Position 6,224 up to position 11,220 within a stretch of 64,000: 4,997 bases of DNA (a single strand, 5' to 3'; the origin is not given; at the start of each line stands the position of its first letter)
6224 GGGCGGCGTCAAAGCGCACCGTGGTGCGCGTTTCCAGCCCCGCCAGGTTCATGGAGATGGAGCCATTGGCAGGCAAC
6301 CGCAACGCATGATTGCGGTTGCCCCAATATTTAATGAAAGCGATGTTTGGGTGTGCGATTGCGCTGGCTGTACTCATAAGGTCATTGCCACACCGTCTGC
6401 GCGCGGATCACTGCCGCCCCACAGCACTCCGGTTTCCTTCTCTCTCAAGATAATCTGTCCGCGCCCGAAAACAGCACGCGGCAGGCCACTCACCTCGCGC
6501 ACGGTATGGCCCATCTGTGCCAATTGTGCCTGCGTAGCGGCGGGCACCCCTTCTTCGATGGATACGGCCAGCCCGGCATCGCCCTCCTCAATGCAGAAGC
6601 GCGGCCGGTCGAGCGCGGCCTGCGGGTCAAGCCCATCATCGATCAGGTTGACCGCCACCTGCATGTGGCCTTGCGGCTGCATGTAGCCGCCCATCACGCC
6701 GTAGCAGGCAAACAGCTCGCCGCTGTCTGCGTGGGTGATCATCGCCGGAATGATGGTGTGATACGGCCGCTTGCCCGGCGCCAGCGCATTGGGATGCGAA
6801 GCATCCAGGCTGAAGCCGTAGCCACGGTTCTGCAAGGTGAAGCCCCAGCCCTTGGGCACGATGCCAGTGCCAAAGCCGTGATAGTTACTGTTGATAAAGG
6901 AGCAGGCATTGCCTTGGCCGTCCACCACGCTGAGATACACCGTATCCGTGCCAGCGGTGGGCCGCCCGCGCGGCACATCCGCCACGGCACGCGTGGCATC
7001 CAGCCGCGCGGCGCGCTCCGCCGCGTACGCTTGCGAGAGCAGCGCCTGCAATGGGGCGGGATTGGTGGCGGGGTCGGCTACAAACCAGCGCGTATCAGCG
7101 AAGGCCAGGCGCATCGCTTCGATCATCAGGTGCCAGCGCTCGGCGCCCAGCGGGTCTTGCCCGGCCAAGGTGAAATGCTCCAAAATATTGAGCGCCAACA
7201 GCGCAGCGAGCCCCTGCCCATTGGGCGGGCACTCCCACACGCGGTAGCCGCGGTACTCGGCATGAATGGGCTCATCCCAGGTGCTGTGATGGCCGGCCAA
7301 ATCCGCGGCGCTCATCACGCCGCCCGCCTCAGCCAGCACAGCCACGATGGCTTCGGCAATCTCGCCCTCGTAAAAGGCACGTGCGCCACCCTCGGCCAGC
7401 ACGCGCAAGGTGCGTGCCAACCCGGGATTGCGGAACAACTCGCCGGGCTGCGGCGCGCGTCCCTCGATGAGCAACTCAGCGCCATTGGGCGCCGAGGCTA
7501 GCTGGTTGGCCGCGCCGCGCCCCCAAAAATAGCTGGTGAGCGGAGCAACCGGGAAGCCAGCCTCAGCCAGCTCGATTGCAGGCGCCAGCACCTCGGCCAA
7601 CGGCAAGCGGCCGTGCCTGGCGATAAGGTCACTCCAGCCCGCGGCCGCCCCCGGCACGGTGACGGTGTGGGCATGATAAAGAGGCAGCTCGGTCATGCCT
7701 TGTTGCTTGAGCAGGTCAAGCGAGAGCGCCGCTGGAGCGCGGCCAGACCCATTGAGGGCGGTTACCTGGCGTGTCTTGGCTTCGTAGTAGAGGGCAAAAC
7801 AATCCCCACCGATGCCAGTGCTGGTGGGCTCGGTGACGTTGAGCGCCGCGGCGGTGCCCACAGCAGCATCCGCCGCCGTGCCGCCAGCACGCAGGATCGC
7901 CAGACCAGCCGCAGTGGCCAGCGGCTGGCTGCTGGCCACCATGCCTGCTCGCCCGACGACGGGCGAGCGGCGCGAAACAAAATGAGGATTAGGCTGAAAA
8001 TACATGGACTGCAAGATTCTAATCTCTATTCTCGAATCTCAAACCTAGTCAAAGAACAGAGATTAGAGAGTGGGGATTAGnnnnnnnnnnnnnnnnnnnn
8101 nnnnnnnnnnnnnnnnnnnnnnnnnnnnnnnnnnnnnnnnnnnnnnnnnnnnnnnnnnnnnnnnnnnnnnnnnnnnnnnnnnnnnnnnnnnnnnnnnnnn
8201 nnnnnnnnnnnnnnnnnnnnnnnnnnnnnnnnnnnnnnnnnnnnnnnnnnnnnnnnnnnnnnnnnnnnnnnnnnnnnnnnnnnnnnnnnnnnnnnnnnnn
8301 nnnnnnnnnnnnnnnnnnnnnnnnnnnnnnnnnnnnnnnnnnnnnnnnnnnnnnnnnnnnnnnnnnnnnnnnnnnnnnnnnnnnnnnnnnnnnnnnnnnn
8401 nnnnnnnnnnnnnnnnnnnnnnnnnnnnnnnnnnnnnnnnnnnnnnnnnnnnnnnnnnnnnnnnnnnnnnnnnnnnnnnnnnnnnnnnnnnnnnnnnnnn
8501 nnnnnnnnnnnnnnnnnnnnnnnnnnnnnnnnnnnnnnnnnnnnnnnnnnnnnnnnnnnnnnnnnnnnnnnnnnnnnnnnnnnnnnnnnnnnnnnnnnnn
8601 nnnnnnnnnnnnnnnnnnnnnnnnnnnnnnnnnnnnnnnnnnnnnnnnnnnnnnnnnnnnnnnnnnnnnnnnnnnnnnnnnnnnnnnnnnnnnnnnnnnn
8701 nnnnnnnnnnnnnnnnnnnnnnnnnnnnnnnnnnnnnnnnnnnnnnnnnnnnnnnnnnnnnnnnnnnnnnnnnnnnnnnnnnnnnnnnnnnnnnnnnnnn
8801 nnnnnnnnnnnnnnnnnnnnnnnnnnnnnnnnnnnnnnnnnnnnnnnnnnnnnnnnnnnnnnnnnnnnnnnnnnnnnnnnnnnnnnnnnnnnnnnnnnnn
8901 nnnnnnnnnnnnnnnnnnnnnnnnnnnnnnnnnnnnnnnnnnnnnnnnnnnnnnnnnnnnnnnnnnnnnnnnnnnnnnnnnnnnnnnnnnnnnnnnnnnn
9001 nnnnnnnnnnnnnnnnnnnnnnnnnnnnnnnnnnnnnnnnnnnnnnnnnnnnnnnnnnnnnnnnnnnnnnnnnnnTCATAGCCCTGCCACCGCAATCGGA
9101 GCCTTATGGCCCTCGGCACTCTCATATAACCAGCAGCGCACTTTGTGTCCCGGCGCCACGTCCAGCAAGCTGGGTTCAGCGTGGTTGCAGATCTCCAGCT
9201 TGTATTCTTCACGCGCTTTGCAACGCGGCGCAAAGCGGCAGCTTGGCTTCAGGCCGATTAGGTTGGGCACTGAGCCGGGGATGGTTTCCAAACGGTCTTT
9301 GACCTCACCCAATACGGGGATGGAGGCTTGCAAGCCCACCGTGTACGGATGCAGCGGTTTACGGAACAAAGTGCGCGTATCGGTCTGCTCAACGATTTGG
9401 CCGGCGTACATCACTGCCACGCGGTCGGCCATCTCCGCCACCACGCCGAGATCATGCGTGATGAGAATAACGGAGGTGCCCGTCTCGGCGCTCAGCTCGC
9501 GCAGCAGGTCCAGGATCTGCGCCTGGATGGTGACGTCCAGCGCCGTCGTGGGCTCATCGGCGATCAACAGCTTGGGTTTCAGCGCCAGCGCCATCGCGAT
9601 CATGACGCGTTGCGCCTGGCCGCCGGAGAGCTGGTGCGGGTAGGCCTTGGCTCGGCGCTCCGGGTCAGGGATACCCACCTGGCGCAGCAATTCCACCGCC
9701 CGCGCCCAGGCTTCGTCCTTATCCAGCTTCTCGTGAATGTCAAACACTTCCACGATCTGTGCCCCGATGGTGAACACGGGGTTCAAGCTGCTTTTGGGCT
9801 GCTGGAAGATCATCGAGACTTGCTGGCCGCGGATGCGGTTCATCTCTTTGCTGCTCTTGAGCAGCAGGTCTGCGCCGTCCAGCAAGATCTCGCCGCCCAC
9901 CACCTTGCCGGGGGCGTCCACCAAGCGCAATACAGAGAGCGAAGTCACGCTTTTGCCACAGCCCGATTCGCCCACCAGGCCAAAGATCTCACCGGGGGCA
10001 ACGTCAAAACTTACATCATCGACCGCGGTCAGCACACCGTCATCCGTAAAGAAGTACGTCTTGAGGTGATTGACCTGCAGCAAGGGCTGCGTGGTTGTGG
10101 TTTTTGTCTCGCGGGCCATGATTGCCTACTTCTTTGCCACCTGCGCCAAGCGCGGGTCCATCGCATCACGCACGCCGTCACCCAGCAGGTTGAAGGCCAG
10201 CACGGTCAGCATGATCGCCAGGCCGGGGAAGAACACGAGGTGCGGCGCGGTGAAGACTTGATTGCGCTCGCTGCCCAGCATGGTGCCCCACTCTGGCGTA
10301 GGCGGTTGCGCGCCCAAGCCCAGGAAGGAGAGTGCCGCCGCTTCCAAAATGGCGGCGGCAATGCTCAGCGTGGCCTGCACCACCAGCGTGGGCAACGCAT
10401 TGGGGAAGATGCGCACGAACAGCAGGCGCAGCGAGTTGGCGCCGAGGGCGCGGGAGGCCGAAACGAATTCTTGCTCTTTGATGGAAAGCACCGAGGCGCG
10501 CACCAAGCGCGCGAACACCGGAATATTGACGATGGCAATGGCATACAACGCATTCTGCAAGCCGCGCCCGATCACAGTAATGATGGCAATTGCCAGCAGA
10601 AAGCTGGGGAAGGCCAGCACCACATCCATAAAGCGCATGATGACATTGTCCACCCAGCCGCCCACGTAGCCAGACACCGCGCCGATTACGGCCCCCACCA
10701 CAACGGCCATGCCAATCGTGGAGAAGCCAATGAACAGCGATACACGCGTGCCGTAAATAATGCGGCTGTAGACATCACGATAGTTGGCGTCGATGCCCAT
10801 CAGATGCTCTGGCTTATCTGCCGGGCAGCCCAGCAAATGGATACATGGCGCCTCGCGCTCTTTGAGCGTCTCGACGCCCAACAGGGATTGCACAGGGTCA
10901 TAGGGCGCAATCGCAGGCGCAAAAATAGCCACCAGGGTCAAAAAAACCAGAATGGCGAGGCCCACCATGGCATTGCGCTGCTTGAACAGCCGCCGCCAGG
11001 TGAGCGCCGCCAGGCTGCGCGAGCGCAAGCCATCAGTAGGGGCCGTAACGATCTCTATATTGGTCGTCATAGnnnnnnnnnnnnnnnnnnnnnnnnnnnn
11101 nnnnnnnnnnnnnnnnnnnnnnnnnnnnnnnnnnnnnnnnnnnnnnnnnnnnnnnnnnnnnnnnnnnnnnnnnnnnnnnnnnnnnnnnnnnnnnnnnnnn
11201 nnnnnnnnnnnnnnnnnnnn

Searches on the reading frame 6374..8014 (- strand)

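Call 79: search_protein_families(library=pfam, proteins=[window:6374-8014:-], max_evalue=0.00001)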
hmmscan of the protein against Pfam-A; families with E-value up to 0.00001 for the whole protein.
window:6374-8014:- (546 aa): 1 family
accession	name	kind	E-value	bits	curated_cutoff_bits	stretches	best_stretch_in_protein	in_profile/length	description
PF01019.26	G_glu_transpept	-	7.9e-153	510.4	27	1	39-541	2-512/512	Gamma-glutamyltranspeptidase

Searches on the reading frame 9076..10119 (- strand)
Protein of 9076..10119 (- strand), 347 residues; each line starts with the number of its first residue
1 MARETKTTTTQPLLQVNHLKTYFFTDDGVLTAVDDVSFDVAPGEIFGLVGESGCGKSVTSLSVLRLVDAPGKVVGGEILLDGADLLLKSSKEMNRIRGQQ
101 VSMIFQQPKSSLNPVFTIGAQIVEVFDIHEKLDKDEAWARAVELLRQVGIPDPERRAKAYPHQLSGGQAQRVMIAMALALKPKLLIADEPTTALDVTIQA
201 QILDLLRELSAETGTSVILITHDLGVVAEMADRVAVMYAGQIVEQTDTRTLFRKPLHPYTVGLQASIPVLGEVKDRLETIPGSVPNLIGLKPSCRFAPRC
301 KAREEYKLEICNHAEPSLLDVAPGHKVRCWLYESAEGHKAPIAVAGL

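Call 79: search_protein_families(library=pfam, proteins=[window:9076-10119:-], max_evalue=0.00001)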
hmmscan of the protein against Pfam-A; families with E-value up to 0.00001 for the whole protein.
window:9076-10119:- (347 aa): 4 families
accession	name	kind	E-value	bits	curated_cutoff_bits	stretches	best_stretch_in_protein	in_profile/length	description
PF00005.33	ABC_tran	-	1.4e-29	103.8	25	1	34-192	2-137/137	ABC transporter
PF08352.17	oligo_HPY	-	2.5e-17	63.5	27.1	1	243-304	1-62/65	Oligopeptide/dipeptide transporter, C-terminal region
PF13304.12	AAA_21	-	8.2e-09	36.4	27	1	108-227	193-303/304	AAA domain, putative AbiEii toxin, Type IV TA system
PF02463.25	SMC_N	-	6.8e-08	32.6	40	1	46-238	27-213/220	RecF/RecN/SMC N terminal domain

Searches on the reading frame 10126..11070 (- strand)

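Call 79: search_protein_families(library=pfam, proteins=[window:10126-11070:-], max_evalue=0.00001)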
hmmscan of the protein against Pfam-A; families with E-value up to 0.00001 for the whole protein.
window:10126-11070:- (314 aa): 2 families
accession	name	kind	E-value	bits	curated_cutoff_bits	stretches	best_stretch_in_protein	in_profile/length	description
PF00528.27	BPD_transp_1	-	9.7e-35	120.4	26.4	1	126-309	1-183/184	Binding-protein-dependent transport system inner membrane component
PF12911.12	OppC_N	-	1.2e-15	57.6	23.9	1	19-61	1-43/53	N-terminal TM domain of oligopeptide transport permease C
